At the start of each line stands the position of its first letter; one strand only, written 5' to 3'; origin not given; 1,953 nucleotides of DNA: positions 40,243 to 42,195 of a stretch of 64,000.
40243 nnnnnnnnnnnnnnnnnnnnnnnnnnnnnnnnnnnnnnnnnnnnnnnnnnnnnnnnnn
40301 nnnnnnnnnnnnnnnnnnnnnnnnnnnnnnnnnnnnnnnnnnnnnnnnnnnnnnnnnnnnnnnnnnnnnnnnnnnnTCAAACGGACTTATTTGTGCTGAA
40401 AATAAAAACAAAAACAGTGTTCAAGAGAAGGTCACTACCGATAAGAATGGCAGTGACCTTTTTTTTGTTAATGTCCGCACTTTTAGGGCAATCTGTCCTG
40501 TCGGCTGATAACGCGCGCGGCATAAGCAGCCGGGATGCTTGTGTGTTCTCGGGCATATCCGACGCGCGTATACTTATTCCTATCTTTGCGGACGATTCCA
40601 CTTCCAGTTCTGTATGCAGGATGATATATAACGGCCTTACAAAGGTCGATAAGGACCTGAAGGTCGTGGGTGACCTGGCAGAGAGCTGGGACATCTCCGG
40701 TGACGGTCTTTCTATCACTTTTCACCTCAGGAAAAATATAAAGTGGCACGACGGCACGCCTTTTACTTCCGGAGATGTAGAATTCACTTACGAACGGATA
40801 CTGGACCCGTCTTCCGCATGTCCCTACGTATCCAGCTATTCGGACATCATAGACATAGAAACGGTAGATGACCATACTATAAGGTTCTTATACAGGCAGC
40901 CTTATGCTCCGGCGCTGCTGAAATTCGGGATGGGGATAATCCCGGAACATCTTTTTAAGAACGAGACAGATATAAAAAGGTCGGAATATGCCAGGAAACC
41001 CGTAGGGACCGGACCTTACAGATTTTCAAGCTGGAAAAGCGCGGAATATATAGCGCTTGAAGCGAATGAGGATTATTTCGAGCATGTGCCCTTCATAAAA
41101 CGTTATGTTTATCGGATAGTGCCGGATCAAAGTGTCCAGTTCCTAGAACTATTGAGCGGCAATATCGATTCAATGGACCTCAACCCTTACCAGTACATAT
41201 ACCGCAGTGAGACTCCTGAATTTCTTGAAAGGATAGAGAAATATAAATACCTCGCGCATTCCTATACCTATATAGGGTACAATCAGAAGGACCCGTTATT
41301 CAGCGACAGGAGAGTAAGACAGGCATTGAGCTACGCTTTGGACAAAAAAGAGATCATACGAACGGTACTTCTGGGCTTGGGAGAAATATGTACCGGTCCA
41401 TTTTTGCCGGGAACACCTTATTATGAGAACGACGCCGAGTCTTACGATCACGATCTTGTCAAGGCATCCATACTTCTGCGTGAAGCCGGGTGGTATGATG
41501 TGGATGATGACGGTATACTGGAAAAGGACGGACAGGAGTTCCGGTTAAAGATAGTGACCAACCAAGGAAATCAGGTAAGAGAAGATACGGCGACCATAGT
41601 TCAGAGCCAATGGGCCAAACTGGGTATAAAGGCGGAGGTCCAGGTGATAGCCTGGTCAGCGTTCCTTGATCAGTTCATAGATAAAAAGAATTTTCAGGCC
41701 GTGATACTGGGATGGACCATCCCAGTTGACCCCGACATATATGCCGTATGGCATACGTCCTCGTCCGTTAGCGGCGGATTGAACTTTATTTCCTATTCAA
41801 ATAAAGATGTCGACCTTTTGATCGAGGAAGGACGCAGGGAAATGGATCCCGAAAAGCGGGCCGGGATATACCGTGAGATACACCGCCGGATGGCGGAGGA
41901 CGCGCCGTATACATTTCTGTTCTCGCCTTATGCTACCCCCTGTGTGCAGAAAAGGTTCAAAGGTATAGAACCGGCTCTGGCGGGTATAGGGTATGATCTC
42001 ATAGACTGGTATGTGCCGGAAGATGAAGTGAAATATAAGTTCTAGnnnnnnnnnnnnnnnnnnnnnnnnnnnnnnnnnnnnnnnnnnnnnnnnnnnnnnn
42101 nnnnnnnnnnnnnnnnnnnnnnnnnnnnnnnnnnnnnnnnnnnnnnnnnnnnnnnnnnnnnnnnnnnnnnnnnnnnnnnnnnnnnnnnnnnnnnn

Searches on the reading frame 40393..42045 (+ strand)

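Call 79: search_protein_families(library=pfam, proteins=[window:40393-42045:+], max_evalue=0.0001)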
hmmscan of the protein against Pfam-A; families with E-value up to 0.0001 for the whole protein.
window:40393-42045:+ (550 aa): 1 family
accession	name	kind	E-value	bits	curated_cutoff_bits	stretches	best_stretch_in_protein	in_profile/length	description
PF00496.27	SBP_bac_5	-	1.8e-97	327.2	32.4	1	90-458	1-363/368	Bacterial extracellular solute-binding proteins, family 5 Middle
